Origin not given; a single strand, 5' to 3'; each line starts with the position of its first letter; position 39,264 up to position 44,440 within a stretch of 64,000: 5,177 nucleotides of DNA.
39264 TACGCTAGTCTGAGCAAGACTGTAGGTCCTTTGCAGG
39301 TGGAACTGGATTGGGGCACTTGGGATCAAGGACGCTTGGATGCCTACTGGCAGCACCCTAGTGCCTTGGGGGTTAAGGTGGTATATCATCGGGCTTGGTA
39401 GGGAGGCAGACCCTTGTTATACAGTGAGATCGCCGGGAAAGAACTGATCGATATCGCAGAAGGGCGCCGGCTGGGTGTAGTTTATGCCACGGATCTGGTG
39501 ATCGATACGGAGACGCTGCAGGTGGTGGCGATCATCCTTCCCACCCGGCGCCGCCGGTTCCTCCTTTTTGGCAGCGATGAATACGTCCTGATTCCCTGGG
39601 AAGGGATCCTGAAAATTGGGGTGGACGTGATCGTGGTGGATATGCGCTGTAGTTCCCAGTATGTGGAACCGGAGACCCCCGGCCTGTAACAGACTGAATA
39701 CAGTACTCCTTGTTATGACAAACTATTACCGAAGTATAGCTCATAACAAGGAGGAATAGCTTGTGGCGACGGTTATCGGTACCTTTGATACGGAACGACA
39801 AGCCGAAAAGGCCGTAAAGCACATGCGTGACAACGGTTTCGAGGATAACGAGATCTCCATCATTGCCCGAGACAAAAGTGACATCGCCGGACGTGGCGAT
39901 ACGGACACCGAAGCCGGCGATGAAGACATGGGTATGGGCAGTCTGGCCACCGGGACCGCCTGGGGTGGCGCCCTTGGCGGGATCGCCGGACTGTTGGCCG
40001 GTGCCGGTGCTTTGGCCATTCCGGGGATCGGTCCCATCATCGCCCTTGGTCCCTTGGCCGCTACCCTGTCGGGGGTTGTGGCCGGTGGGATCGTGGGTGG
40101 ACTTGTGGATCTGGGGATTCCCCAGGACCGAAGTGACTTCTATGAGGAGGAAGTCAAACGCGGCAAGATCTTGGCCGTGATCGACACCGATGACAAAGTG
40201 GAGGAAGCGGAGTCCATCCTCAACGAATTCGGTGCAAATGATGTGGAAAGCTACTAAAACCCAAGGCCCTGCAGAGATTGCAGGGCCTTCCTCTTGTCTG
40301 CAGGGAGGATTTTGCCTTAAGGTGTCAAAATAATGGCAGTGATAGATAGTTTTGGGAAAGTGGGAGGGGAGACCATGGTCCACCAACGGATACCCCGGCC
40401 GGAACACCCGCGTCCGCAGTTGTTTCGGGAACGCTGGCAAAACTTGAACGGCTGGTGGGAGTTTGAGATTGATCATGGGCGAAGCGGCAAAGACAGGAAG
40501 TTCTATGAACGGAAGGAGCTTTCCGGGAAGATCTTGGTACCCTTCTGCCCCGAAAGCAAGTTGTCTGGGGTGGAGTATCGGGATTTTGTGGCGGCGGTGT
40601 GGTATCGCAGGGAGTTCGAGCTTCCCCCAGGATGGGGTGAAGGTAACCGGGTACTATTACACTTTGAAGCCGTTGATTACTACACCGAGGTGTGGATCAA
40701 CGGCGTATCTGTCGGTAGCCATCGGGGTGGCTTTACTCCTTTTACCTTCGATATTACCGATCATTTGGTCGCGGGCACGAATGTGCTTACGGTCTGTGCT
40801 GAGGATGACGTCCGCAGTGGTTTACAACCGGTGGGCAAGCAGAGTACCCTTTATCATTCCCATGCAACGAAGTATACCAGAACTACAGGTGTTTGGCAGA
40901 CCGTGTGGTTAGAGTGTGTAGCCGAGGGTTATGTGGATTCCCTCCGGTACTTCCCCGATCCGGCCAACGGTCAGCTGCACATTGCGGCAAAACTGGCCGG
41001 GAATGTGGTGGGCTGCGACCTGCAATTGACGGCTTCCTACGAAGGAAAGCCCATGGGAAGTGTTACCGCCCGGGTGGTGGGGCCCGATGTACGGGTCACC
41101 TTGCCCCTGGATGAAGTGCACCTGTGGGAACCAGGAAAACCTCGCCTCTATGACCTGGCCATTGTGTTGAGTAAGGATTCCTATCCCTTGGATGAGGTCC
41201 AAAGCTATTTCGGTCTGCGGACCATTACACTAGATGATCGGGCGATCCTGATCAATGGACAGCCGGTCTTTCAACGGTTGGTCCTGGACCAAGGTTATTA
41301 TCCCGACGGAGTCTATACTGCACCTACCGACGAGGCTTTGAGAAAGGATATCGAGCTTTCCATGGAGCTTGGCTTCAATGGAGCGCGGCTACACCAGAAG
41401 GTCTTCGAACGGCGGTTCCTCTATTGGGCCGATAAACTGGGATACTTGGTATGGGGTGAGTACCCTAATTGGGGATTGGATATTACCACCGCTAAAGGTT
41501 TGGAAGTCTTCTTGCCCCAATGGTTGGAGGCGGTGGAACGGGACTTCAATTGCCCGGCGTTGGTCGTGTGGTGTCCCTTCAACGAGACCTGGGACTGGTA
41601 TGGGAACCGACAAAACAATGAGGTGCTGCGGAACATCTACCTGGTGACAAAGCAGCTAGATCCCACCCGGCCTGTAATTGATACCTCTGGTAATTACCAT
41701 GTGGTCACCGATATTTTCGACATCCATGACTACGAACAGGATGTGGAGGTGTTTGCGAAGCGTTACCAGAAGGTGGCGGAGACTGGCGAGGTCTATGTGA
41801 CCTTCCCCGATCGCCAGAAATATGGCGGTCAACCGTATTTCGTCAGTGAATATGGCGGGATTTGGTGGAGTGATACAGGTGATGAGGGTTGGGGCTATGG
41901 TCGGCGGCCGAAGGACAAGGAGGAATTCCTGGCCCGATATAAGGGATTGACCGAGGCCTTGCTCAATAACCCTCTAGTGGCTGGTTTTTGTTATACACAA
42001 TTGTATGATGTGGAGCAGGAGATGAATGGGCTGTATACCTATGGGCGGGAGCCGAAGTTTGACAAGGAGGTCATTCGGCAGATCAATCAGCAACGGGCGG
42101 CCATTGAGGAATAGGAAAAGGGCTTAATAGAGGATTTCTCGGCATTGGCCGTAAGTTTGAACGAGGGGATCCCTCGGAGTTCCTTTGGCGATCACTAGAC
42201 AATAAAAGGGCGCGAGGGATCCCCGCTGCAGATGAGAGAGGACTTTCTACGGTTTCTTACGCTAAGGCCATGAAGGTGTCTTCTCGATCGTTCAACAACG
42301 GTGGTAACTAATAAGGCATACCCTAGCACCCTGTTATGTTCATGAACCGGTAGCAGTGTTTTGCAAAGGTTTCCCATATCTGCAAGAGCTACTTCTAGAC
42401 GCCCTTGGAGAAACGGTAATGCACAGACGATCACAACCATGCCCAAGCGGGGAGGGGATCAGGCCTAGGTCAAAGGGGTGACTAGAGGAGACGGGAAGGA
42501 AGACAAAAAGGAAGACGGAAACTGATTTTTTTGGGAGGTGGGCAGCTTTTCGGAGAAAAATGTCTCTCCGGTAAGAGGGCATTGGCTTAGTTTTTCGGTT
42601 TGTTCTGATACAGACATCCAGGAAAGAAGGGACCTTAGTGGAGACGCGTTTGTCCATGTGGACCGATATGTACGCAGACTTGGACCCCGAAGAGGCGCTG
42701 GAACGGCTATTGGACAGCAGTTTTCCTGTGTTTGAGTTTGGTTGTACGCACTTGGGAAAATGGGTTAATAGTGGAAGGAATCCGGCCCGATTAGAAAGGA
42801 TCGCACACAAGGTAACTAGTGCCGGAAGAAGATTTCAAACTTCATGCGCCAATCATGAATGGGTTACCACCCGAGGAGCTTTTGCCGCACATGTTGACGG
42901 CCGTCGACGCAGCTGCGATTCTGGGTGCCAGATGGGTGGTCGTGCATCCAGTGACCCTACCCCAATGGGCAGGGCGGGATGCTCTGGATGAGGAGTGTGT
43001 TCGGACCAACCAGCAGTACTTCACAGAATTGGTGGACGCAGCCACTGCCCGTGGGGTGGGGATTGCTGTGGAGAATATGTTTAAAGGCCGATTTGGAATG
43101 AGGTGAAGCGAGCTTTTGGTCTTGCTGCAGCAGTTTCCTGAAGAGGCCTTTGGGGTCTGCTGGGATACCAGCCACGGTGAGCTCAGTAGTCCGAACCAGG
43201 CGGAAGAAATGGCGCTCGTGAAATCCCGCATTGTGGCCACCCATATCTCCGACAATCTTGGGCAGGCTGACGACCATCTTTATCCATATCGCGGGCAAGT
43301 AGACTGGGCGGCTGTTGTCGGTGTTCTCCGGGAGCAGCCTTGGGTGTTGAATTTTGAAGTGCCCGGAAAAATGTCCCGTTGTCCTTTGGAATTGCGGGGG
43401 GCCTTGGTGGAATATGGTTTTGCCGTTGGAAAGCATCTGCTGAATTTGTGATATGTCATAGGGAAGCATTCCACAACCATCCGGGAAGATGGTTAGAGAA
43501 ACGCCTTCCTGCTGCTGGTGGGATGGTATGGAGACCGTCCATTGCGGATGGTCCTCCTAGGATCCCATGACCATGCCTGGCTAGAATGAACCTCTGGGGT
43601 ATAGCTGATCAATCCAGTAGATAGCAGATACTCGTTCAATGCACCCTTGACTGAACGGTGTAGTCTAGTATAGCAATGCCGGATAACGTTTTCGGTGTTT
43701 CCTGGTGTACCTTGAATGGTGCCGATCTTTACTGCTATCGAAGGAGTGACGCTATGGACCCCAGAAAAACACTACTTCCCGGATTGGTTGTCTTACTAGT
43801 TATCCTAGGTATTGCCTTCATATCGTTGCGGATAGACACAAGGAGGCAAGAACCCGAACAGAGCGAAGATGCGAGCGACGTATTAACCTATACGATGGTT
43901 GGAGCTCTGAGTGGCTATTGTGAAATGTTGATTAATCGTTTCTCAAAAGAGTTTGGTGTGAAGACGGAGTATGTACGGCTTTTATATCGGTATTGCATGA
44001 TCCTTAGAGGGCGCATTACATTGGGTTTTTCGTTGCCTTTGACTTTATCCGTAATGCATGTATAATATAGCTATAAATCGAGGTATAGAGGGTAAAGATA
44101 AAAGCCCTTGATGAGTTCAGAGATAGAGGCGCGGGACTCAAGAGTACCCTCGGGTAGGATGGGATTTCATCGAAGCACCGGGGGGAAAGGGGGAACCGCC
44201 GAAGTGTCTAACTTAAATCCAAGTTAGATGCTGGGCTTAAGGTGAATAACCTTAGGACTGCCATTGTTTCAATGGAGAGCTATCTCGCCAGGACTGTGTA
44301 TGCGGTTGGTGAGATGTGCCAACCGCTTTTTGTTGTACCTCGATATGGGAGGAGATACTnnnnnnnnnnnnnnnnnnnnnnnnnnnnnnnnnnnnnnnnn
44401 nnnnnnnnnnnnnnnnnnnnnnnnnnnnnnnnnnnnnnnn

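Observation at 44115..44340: Single lysine riboswitch placed ahead of a dapB-dpaA-dpaB-asd-aspartokinase-dapA string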

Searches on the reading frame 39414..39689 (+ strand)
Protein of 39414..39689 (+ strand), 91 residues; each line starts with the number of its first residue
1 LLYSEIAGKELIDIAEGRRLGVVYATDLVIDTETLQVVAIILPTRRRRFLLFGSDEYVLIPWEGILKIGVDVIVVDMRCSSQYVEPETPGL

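Call 49: search_protein_families(library=pfam, proteins=[window:39414-39689:+], max_evalue=0.00001)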
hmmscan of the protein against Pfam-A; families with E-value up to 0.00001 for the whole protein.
window:39414-39689:+ (91 aa): 1 family
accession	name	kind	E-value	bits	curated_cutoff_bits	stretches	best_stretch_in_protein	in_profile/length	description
PF05239.21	PRC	-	1.2e-11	44.8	21.2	1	2-76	5-72/78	PRC-barrel domain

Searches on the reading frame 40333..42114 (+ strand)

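Call 7: search_protein_families(library=ncbifam, proteins=[window:40333-42114:+])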
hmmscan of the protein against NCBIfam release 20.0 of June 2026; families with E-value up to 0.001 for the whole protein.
window:40333-42114:+ (593 aa): 12 families
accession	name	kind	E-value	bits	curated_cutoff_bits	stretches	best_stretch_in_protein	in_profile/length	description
NF007538.0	PRK10150.1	equivalog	3.4e-49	167.7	544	1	35-449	12-449/607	beta-glucuronidase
NF041462.1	GalA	equivalog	1.3e-35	122.7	900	1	87-494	82-471/763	beta-galactosidase GalA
NF049890.1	Bet1-4galacdseBT4151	equivalog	4.9e-34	117.4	1500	1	83-381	103-408/952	exo-beta-1,4-galactosidase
NF041463.1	GalB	equivalog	2.9e-27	94.8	900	2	254-455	306-514/869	beta-galactosidase GalB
NF050095.1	BetGlucuronLacZ4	equivalog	1.2e-26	93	950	2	254-481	235-469/666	beta-glucuronidase LacZ4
NF052611.1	beta_gal_Bga2A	equivalog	2.9e-25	88.5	999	1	90-507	116-527/1007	beta-galactosidase, LacZ type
NF049891.1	Bet1-4galacdseBT4156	equivalog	4.3e-23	81.1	1700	1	90-419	80-408/946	exo-beta-1,4-galactosidase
NF049877.1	GlucurArabfur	equivalog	9.4e-21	73.1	1800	2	65-158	398-493/1400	beta-d-glucuronidase/beta-L-arabinofuranosidase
NF007666.0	PRK10340.1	equivalog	1.2e-19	69.7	1284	2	90-154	112-175/1030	beta-galactosidase subunit alpha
NF007074.0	PRK09525.1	subfamily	1.5e-18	66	1221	2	253-461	290-499/1027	beta-galactosidase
NF041100.1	betagal_LacZ_Ttogales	equivalog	1.4e-14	52.8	2000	1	83-154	104-174/1090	beta-galactosidase LacZ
NF045579.1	rhamnoside_JR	domain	8.8e-06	25.9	50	1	78-154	33-106/123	glycosylhydrolase-like jelly roll fold domain-containing protein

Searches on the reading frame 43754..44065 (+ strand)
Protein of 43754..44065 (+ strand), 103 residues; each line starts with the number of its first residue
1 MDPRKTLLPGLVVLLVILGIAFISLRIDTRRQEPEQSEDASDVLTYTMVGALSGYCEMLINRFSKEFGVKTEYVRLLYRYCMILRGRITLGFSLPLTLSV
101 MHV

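Call 7: search_protein_families(library=ncbifam, proteins=[window:43754-44065:+])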
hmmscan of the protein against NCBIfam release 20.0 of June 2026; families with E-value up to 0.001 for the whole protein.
window:43754-44065:+ (103 aa): 0 families

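Call 49: search_protein_families(library=pfam, proteins=[window:43754-44065:+], max_evalue=0.00001)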
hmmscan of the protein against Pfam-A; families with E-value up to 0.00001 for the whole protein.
window:43754-44065:+ (103 aa): 0 families

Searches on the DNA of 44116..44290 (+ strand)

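Call 23: build_rna_model(alignment_id=A2)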
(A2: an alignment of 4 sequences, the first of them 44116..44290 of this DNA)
Model R1 built from alignment A2 (4 sequences, 191 columns); structure: RNAalifold consensus.
model positions 180; base pairs 50; branch points 3; effective number of sequences 1.48; information 0.59 bits per position. Calibrated on 0.2 Mb of random sequence (short: E-values are rough).
structure used (alignment columns):
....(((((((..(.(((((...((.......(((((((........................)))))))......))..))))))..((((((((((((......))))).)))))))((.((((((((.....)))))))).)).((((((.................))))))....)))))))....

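Call 24: search_with_rna_model(model_id=R1, sources=[window, L001, L002, L003, L004, L005, L006, L007, L008, L009, L010, L011, L012, L013, L014, L015, L016, L017, L018, L019, L020, L021, L022, L023, L024, L025, L026, L027, L028, L029, L030, L031, L032, L033, L034, L035, L036, L037, L038, L039, L040, L041, L042, L043, L044, L045, L046, L047, L048, L049, L050, L051, L052, L053, L054, L055, L056, L057, L058, L059, L060, L061, L062, L063, L064, L065, L066, L067, L068, L069, L070, L071, L072, L073, L074, L075, L076, L077, L078, L079, L080], max_evalue=1, make_alignment=true)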
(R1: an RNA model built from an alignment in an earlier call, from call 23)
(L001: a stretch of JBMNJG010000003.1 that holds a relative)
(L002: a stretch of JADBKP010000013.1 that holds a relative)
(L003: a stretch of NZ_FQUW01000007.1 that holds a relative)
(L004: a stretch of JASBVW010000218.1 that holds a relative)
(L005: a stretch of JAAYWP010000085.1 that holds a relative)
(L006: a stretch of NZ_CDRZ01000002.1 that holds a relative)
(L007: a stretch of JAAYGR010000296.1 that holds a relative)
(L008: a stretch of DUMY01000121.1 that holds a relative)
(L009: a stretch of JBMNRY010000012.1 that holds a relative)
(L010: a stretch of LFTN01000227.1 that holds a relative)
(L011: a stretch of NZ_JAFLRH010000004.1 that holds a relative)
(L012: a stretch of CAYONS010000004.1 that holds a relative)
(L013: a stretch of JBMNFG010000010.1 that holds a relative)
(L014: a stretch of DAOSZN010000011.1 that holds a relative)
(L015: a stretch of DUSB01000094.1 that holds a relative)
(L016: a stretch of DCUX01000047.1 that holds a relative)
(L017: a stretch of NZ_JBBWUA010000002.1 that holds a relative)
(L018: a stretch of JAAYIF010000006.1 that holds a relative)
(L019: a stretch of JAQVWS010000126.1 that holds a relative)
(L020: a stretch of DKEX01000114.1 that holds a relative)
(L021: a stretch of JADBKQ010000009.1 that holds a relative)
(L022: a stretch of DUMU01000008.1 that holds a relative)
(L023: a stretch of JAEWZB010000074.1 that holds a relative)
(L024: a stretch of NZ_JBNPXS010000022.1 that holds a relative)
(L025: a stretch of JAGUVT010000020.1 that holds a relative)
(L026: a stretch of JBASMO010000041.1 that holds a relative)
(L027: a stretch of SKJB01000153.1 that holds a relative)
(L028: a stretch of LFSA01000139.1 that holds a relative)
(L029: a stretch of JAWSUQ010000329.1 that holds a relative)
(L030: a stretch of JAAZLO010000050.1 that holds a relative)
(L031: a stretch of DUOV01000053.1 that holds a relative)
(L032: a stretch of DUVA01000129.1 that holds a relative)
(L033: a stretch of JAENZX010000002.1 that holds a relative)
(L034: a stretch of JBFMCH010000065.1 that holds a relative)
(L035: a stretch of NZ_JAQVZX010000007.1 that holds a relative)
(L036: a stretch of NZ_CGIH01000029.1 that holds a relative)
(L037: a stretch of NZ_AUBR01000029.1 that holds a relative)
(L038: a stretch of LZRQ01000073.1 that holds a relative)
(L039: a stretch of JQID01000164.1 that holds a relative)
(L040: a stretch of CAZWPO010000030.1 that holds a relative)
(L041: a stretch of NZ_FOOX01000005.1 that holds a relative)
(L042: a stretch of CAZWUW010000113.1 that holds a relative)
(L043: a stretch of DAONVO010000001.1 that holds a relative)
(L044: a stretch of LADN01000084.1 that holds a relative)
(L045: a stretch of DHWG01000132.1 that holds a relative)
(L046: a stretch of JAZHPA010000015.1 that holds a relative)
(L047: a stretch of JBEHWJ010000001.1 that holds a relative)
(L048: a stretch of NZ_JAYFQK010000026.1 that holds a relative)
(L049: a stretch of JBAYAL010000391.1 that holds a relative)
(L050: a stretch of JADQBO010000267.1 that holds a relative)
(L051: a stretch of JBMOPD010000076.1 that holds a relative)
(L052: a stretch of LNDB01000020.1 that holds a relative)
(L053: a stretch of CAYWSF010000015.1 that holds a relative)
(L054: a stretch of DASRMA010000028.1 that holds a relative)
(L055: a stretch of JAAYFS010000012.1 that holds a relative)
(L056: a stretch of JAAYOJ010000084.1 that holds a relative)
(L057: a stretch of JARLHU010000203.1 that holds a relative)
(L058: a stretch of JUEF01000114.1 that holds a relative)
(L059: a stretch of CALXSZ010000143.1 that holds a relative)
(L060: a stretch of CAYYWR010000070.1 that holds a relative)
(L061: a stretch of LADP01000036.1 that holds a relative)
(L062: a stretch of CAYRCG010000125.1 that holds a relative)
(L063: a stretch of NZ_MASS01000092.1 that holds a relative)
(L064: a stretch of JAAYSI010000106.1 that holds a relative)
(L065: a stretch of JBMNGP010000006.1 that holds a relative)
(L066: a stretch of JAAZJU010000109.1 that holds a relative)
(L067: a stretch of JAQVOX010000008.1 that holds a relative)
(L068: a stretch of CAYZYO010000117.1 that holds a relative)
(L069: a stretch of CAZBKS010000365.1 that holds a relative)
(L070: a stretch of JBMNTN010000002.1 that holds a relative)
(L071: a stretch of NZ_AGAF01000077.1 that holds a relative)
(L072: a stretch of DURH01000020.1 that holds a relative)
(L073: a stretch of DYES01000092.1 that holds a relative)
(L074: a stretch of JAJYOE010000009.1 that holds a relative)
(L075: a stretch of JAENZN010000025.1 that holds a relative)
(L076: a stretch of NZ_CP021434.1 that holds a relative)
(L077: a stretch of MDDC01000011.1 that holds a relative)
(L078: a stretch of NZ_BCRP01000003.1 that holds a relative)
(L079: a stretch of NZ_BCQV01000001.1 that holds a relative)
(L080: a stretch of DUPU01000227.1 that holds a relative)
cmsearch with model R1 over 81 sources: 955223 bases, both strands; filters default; matches with E-value up to 1: 6.
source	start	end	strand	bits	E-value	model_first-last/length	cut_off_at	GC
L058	1660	1844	+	173.9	1.7e-47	1-180/180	no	0.42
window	44116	44290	+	168.8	5.1e-46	1-180/180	no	0.51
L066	799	985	+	164.5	8.8e-45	1-180/180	no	0.36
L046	4832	5009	+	162.2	4.1e-44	1-180/180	no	0.63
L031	4835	5017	+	118.6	1.5e-31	1-180/180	no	0.43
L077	4856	5027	+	113.2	5.6e-30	1-180/180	no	0.64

Alignment A3: 6 matches aligned to the model, 193 columns, each read 5' to 3' on its own strand. Consensus structure (alignment columns), stored with it:
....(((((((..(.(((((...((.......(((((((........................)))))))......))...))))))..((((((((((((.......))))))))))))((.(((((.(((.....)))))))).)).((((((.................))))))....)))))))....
